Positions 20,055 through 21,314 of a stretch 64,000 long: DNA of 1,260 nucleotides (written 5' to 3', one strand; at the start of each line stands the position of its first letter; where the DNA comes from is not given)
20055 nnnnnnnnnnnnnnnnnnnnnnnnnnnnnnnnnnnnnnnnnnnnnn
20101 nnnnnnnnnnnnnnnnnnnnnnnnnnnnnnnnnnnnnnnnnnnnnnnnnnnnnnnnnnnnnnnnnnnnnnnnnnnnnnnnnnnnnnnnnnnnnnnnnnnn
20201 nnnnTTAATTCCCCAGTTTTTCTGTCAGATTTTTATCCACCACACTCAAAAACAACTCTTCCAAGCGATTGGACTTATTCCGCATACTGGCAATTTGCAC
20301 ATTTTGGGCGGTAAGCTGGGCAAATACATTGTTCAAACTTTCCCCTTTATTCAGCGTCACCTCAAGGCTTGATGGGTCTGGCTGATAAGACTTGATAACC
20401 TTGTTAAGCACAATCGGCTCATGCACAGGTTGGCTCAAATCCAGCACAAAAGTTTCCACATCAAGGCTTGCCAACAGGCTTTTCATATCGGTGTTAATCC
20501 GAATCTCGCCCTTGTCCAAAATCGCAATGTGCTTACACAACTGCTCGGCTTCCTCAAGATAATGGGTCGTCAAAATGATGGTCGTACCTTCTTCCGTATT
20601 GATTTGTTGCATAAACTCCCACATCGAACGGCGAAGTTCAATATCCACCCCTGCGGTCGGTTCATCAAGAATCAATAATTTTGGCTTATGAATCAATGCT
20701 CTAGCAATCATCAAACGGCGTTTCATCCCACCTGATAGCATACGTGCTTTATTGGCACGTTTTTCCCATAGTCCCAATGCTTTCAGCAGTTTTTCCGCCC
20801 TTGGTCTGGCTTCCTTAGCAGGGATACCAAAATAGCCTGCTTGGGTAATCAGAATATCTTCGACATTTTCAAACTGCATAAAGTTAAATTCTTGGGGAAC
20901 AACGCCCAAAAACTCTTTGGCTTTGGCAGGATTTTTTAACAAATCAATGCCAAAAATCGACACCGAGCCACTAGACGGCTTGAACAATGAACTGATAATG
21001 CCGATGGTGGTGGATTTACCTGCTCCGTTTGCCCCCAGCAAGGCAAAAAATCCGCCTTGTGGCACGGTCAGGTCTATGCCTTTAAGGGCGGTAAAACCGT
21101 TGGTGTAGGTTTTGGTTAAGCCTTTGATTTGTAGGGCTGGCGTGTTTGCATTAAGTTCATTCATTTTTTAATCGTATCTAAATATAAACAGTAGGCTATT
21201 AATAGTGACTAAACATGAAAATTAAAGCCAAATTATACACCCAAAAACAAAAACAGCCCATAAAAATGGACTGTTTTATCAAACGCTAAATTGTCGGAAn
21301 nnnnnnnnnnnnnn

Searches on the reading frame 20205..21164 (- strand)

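Call 39: search_protein_families(library=pfam, proteins=[window:20205-21164:-], max_evalue=0.01)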
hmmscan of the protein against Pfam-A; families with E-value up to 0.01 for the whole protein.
window:20205-21164:- (319 aa): 6 families
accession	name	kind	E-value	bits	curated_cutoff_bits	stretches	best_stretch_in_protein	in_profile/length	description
PF00005.33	ABC_tran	-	4.3e-32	112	25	1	27-171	1-137/137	ABC transporter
PF13304.12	AAA_21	-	1.1e-10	42.5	27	1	143-201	238-298/304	AAA domain, putative AbiEii toxin, Type IV TA system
PF13732.12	DrrA1-3_C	-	0.00019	22.5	27.4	1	253-309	27-81/81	ATP-binding protein DrrA1-3-like, C-terminal domain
PF13175.12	AAA_15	-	0.00088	19.4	32.1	0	159-201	327-369/374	AAA ATPase domain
PF13555.12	AAA_29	-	0.0032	17.6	27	1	32-65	17-50/61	P-loop containing region of AAA domain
PF13401.12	AAA_22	-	0.0066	17.2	27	0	37-199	5-121/130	AAA domain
